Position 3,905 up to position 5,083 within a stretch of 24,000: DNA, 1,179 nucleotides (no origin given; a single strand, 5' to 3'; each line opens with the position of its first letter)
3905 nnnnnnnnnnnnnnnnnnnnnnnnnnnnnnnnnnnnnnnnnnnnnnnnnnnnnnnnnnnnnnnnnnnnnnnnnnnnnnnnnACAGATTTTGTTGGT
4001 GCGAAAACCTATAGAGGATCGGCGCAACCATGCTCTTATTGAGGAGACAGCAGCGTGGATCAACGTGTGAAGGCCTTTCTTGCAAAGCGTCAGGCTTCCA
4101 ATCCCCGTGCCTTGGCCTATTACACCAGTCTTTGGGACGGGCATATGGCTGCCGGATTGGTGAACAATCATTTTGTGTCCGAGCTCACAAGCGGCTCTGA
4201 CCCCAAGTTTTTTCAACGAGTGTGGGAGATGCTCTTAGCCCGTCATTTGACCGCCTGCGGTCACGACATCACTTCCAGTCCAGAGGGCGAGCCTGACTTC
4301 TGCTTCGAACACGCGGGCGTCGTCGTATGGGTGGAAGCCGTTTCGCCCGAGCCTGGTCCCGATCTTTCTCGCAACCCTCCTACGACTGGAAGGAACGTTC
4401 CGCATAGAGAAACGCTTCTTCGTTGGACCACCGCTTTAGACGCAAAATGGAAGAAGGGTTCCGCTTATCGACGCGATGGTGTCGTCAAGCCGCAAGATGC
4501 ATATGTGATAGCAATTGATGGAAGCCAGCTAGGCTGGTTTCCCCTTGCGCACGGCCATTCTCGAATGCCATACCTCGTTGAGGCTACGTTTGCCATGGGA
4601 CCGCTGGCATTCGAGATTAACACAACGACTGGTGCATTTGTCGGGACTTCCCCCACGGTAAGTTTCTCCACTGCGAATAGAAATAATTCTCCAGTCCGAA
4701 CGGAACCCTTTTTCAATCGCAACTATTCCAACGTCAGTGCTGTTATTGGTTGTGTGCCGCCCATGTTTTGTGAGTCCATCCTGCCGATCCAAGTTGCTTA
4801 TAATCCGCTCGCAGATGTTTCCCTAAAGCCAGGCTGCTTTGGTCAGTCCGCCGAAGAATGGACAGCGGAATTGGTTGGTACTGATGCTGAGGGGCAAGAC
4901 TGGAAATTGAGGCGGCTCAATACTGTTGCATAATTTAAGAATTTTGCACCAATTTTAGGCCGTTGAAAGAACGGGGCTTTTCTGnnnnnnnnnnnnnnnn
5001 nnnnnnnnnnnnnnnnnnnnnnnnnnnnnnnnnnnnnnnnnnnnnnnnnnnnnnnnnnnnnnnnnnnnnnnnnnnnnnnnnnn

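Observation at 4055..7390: Three-gene uncharacterised cluster directly upstream of the RM module: candidate novel defence system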

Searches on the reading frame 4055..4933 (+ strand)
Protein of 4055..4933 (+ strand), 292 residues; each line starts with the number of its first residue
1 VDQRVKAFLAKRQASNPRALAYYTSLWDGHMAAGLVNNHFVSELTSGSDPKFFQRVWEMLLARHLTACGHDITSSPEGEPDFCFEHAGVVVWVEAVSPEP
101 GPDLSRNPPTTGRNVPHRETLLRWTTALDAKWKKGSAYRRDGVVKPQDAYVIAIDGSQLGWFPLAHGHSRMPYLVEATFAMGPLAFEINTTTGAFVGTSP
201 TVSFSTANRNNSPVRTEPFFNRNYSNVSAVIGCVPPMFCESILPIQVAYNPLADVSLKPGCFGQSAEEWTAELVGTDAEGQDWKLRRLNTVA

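Call 6: search_protein_families(library=pfam, proteins=[window:4055-4933:+], max_evalue=1)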
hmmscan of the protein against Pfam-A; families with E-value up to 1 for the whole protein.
window:4055-4933:+ (292 aa): 0 families

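Call 7: search_protein_families(library=padloc, proteins=[window:4055-4933:+], max_evalue=1)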
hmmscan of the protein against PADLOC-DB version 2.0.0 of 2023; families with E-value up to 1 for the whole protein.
window:4055-4933:+ (292 aa): 2 families
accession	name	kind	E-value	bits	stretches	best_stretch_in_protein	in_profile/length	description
PDLC04110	PD-T7-5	-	2.5e-05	21.6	1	55-231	57-231/346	-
PDLC04073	PD-T7-1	-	7.5e-05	19.6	1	50-105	161-215/452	-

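Call 8: search_protein_families(library=ncbifam, proteins=[window:4055-4933:+], max_evalue=1)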
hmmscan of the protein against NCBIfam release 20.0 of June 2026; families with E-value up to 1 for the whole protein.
window:4055-4933:+ (292 aa): 0 families

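Call 9: search_protein_families(library=phrogs, proteins=[window:4055-4933:+], max_evalue=1)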
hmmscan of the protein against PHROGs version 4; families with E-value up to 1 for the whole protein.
window:4055-4933:+ (292 aa): 1 family
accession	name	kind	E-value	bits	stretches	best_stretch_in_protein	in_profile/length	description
phrog_8571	-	unknown function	8.8e-11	42.3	1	51-231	59-245/366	-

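Call 20: find_homologous_proteins(query=window:4055-4933:+)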
Query window:4055-4933:+ (292 aa): 125 proteins with E <= 0.001 among 2602 candidates; the best 120 are listed.
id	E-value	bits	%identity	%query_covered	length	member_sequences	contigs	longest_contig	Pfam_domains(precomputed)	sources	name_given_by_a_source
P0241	2.6e-201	685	100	100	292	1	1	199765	-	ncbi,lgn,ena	-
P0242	4.2e-146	504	75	99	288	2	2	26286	-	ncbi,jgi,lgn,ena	-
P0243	4.6e-145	500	74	99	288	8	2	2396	-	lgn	-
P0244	2.3e-137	475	72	99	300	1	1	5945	-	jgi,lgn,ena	-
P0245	3.2e-135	468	74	93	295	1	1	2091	-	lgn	-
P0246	5.4e-135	467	69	99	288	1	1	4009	-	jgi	jgi:hypothetical protein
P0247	2.6e-134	465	70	98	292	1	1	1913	-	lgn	-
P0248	2.7e-132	458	69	99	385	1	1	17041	-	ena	-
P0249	8.0e-128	444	67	99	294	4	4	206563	-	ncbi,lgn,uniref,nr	ncbi:hypothetical protein [Rhizobium rhizogenes]|uniref:hypothetical protein n=1 Tax=Rhizobium rhizo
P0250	1.7e-127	443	70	99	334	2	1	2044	-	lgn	-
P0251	1.8e-127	443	67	99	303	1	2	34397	-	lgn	-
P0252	1.4e-117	410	74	82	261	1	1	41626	-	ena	-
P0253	2.4e-117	409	67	97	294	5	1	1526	-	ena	-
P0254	9.9e-114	397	62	97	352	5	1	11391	-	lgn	-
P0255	1.2e-112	394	61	99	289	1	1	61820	-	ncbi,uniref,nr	ncbi:hypothetical protein D3227_29930 [Mesorhizobium waimense]|uniref:Uncharacterized protein n=1 Ta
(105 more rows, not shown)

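Call 24: find_related_loci(query=A1, collection=genome_contigs, flank=8000)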
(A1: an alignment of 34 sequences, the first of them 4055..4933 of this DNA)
Query A1 (292 aa) in genome_contigs; peptide patterns used: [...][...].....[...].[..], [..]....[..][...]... (x = any residue, [..] = any of these).
73 stretches matched a pattern; 38 encode a relative of the query (tblastn E <= 1e-3); 38 distinct loci.
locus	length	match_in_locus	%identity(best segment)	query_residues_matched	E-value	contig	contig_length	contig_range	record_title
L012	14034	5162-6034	68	1-290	9e-133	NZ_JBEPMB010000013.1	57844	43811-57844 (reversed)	Rhizobium aquaticum strain DSM 29780 Ga0480189_13, whole genome shotgun sequence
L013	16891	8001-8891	56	2-290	5e-107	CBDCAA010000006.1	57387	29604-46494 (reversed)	MAG: Acetobacteraceae bacterium isolate d12f984f-d4dc-435d-b763-bc086799fc64 genome assembly, contig: contig_6, whole ge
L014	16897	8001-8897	50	4-289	8e-85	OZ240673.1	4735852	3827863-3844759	MAG: Acetobacteraceae bacterium isolate 4183485d-6ac9-4fe3-b755-999a566cf46a genome assembly, chromosome: 1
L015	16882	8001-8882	42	2-292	4e-70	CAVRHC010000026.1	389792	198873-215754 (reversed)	MAG: uncultured proteobacterium isolate MFD05442.bin.2.267 genome assembly, contig: contig_8347, whole genome shotgun se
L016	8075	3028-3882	44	1-281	5e-67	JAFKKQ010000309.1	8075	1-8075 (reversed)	MAG: Hyphomicrobiales bacterium isolate SCN18_30_10_14_R2_B_64_8_C SCN18_30_10_14_R2_B_scaffold_6928, whole genome shotg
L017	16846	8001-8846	43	1-281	2e-65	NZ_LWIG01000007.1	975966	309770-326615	Bradyrhizobium sacchari strain p9-20 contig106, whole genome shotgun sequence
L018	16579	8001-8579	48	2-189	2e-49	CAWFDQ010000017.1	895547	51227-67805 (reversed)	MAG: uncultured Alphaproteobacteria bacterium isolate MFD05512.bin.2.37 genome assembly, contig: contig_6287, whole geno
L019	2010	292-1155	37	5-288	3e-49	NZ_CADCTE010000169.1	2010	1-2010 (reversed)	MAG: uncultured Arthrobacter sp. isolate AVDCRST_MAG83, whole genome shotgun sequence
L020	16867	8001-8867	35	5-288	1e-47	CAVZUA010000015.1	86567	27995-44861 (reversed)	MAG: uncultured Alphaproteobacteria bacterium isolate MFD04967.bin.1.114 genome assembly, contig: contig_29239, whole ge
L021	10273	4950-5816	37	4-272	2e-46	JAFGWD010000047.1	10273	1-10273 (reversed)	MAG: Rhodospirillaceae bacterium isolate ZodW_Metabat.220 k87_3361049, whole genome shotgun sequence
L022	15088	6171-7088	35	3-289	9e-43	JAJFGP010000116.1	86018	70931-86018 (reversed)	MAG: Kiloniellaceae bacterium isolate OFTM340 OFTM340_115, whole genome shotgun sequence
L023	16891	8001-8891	35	5-279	5e-42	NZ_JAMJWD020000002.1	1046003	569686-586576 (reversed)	Phyllobacterium sp. 21LDTY02-6 Scaffold2, whole genome shotgun sequence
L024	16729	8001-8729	36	30-267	2e-41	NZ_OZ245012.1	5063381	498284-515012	MAG: Thalassobaculum sp. isolate faa8e8ba-76a1-413a-bf4c-fe0cfe5a1ac7 chromosome 1, complete sequence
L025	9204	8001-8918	34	3-289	2e-41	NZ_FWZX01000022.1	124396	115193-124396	Tistlia consotensis USBA 355, whole genome shotgun sequence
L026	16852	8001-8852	32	5-277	1e-40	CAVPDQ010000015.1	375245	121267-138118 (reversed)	MAG: uncultured Alphaproteobacteria bacterium isolate MFD00031.bin.1.178 genome assembly, contig: contig_41618, whole ge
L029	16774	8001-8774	36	2-255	2e-37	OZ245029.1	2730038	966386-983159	MAG: Nitrospirales bacterium isolate 388c807a-7da8-408b-ad08-f544d289470f genome assembly, chromosome: 1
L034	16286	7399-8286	32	5-279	1e-34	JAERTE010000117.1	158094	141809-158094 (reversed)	MAG: Rhodospirillaceae bacterium isolate BH24 c_000000008865, whole genome shotgun sequence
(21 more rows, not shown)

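Call 28: search_solved_structures(query=A1, max_evalue=10)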
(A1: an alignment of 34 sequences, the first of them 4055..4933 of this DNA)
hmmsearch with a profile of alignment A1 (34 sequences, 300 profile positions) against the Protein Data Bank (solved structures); distinct sequences matched with E-value up to 10: 0.

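Call 42: search_protein_families(library=pfam, alignment_id=A4, max_evalue=0.00001)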
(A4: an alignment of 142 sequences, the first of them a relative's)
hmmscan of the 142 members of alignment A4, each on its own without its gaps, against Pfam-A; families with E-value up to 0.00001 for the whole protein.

A. member 1, L012:3234-4313:+ (360 aa): 2 families
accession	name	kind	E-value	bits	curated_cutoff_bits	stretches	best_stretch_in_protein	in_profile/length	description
PF07756.17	DUF1612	-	3.4e-49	166.7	30.1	1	172-298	1-126/127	Protein of unknown function (DUF1612)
PF11972.14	HTH_13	-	2.7e-26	91.8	26.1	1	307-360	1-54/54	HTH DNA binding domain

B. families by the number of members that match (of 142 scanned): 135 families (the first 25 are shown)
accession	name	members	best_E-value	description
PF02384.22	N6_Mtase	4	1.5e-105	N-6 DNA Methylase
PF18766.7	SWI2_SNF2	3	2.9e-70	SWI2/SNF2 ATPase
PF01863.23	YgjP-like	3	1.4e-51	YgjP-like, metallopeptidase domain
PF01420.25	Methylase_S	3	1.8e-36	Type I restriction modification DNA specificity domain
PF04313.20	HSDR_N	3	7.8e-36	Type I restriction enzyme R protein N terminus (HSDR_N)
PF00005.33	ABC_tran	3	1.8e-35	ABC transporter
PF12161.14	HsdM_N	3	1.2e-29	HsdM N-terminal domain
PF22679.2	T1R_D3-like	3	6.1e-21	Type I restriction enzyme subunit R domain 3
PF04851.21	ResIII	3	7.2e-19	Type III restriction enzyme, res subunit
PF11867.13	T1RH-like_C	3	1.3e-11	Type I restriction enzyme HindI endonuclease subunit-like, C-terminal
PF00583.31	Acetyltransf_1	3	1.2e-10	Acetyltransferase (GNAT) family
PF00275.25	EPSP_synthase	2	7e-103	EPSP synthase (3-phosphoshikimate 1-carboxyvinyltransferase)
PF00106.31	adh_short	2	4.4e-47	short chain dehydrogenase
PF13561.12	adh_short_C2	2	2e-39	Enoyl-(Acyl carrier protein) reductase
PF13358.12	DDE_3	2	7.2e-33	DDE superfamily endonuclease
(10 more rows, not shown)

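Call 64: find_encoding_contigs(protein=P0241, flank=10000, max_places=3)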
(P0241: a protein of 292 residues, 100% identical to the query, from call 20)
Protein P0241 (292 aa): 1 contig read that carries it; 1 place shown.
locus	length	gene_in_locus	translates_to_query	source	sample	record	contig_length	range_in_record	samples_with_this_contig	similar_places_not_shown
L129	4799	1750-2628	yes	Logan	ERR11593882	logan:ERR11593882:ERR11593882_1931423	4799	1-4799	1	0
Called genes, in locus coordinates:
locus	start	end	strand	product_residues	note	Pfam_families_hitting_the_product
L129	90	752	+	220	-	-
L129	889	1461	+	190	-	-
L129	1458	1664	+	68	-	-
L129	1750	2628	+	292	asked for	-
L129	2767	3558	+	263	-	-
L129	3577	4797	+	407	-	?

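Call 65: find_encoding_contigs(protein=P0242, flank=6000, max_places=2)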
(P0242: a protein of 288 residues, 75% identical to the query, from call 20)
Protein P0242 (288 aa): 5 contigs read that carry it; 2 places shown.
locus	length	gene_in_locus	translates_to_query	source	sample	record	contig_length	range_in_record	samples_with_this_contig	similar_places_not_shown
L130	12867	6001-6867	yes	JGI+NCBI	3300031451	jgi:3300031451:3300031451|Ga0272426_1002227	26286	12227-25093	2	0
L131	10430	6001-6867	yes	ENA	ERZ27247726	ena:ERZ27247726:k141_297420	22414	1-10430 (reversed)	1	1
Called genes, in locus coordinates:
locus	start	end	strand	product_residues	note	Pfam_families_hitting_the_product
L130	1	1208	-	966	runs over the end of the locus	PF13510:Fer2_4, PF07992:Pyr_redox_2, PF12831:FAD_oxidored, PF13450:NAD_binding_8 (weak), PF04324:Fer2_BFD, PF00890:FAD_binding_2, PF01266:DAO, PF13450:NAD_binding_8, +7 more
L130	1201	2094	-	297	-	PF00701:DHDPS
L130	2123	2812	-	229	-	PF00528:BPD_transp_1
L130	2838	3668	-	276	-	PF00497:SBP_bac_3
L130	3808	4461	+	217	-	PF00392:GntR, PF07729:FCD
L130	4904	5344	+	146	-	-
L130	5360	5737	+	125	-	-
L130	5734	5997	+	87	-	-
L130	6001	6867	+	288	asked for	-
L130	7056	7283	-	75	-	PF00589:Phage_integrase (weak)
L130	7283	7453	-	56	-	-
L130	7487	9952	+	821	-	-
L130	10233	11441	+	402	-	-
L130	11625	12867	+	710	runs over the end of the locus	PF02195:ParB_N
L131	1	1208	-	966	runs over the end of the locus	PF13510:Fer2_4, PF07992:Pyr_redox_2, PF12831:FAD_oxidored, PF13450:NAD_binding_8 (weak), PF04324:Fer2_BFD, PF00890:FAD_binding_2, PF01266:DAO, PF13450:NAD_binding_8, +7 more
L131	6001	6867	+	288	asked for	-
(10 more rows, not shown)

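Call 71: search_dna_similar(query=window:4055-4933:+, collection=plasmids, mode=protein, max_rows=20, max_evalue=0.001)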
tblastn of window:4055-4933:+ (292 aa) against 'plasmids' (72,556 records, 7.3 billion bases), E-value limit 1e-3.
Records with a match: 23; places in all: 24; records where one place covers at least 80% of the query: 3.
Best place of each record, by identity: <60% 23.
By first word of the organism name: Acinetobacter 14; Providencia 4; Bradyrhizobium 1; Skermanella 1; Sinorhizobium 1; Mesorhizobium 1; Escherichia 1.
By predicted mobility (MOB-suite, as given by PLSDB): mobilizable 14; non-mobilizable 5; conjugative 4.
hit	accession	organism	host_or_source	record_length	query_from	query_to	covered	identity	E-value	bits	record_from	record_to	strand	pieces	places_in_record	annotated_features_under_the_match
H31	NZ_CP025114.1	Bradyrhizobium sp. SK17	whole organism,agricultural soil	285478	1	281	96%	43.9%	6e-63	221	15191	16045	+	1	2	hypothetical protein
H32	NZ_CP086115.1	Skermanella rosea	single cell,hydrocarbon-contaminated ...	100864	1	279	96%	37.9%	5e-45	169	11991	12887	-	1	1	hypothetical protein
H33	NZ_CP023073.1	Sinorhizobium fredii CCBAU 83666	G.max,nodule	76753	24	274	86%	29.7%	3e-21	100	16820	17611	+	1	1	hypothetical protein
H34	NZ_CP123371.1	Providencia rettgeri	Homo sapiens,urine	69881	34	230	67%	31.8%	1e-18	93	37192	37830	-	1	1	hypothetical protein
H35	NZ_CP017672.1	Providencia rettgeri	Homo sapiens,urine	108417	34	230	67%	31.8%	1e-18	93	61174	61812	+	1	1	hypothetical protein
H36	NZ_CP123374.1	Providencia rettgeri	Homo sapiens,Catheter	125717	34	230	67%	31.8%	1e-18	93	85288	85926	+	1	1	hypothetical protein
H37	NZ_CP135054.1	Providencia hangzhouensis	Homo sapiens,clinical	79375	34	230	67%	31.8%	1e-18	93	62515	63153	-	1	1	hypothetical protein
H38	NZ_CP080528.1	Mesorhizobium sp. AR07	Oxytropis sp.,Cell culture,root nodule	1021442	9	231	76%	26.7%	2e-9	66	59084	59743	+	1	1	record has no annotation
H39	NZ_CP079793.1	Acinetobacter johnsonii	whole organism,washroom sink in ...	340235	50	230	62%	24.9%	1e-4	51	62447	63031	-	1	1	hypothetical protein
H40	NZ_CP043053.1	Acinetobacter pittii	Homo sapiens,urine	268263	49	230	62%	24.3%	2e-6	56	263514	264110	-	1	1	hypothetical protein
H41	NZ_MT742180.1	Acinetobacter lwoffii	-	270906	49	230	62%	24.3%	2e-6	56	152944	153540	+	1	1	hypothetical protein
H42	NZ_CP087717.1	Acinetobacter pittii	Homo sapiens,pure culture,hydrothorax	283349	49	230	62%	24.3%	2e-6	56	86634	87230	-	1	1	hypothetical protein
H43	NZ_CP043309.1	Acinetobacter johnsonii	sewage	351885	49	230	62%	24.3%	2e-6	56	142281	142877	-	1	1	hypothetical protein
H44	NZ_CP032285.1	Acinetobacter sp. WCHA55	Culture,Sewage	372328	49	230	62%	24.3%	2e-6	56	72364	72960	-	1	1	hypothetical protein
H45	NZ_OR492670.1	Acinetobacter gerneri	-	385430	49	230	62%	24.3%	2e-6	56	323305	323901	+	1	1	hypothetical protein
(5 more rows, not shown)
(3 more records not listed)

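Call 72: search_dna_similar(query=window:4055-4933:+, collection=phages, mode=protein, max_rows=20, max_evalue=0.001)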
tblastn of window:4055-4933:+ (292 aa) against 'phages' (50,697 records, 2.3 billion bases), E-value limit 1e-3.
No match.
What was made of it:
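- Tried and rejected: A in phage genomes: no match (call 72).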

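Call 73: get_annotated_region(hit=H34, flank=4000)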
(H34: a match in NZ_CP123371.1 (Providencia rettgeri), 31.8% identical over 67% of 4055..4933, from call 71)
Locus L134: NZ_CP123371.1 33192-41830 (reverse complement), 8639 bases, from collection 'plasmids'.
description: Providencia rettgeri strain PreM15758 plasmid p15758D_70, complete sequence
organism: Providencia rettgeri (NCBI taxid 587)
taxonomy: Bacteria; Pseudomonadota; Gammaproteobacteria; Enterobacterales; Morganellaceae; Providencia; Providencia rettgeri
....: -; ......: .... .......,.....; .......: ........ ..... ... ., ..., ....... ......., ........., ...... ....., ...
typing (MOB-suite, as given by PLSDB): non-mobilizable; replicon rep_cluster_1220
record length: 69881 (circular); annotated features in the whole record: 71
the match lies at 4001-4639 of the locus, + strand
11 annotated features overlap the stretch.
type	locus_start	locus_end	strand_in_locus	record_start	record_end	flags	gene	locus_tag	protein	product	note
CDS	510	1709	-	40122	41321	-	-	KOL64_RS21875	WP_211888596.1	IS91 family transposase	-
CDS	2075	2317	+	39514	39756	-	-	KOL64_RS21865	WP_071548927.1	type II toxin-antitoxin system ParD family antitoxin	GO:0051983 - regulation of chromosome segregation [Evidence IEA]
CDS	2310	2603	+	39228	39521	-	-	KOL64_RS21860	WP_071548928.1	type II toxin-antitoxin system RelE/ParE family toxin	GO:0030541 - plasmid partitioning [Evidence IEA]; GO:0051290 - protein heterotetramerization [Evidence IEA]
CDS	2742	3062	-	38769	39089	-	-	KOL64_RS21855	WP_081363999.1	pentapeptide MXKDX repeat protein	-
CDS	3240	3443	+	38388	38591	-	-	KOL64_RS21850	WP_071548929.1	type II toxin-antitoxin system RelE/ParE family toxin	GO:0030541 - plasmid partitioning [Evidence IEA]; GO:0051290 - protein heterotetramerization [Evidence IEA]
CDS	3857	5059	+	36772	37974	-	-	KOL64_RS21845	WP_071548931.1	hypothetical protein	-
CDS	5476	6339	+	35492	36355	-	-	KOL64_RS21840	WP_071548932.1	ParA family protein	-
CDS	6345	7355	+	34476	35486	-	-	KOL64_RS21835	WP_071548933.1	ParB/RepB/Spo0J family partition protein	GO:0007059 - chromosome segregation [Evidence IEA]; GO:0000910 - cytokinesis [Evidence IEA]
CDS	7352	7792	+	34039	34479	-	-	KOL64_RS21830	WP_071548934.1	hypothetical protein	-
CDS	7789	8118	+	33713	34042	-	-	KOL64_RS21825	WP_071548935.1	hypothetical protein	-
CDS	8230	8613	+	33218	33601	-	umuD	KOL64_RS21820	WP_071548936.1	translesion error-prone DNA polymerase V autoproteolytic subunit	-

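Call 74: get_annotated_region(hit=H40, flank=4000)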
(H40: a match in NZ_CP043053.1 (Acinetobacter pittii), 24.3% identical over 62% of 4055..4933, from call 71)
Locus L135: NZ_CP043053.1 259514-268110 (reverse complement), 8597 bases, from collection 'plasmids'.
description: Acinetobacter pittii strain AP43 plasmid pAP43-OXA58-NDM1, complete sequence
organism: Acinetobacter pittii (NCBI taxid 48296)
taxonomy: Bacteria; Pseudomonadota; Gammaproteobacteria; Moraxellales; Moraxellaceae; Acinetobacter; Acinetobacter pittii
host: -; source: Homo sapiens,urine; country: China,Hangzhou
typing (MOB-suite, as given by PLSDB): mobilizable; relaxase MOBP,MOBP
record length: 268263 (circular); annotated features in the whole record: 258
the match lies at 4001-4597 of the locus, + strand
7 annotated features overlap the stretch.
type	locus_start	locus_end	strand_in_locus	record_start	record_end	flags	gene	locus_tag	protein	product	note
CDS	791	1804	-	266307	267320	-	-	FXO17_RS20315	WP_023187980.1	nucleotidyltransferase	-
CDS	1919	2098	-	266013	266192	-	-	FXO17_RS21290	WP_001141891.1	hypothetical protein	-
CDS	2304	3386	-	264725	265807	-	-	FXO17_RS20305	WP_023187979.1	XRE family transcriptional regulator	-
CDS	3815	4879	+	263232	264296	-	-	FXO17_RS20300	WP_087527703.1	hypothetical protein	-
CDS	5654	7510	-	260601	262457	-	-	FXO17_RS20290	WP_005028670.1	hypothetical protein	-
CDS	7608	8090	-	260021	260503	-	-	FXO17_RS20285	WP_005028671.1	hypothetical protein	-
CDS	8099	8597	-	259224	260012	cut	-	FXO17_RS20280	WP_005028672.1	hypothetical protein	-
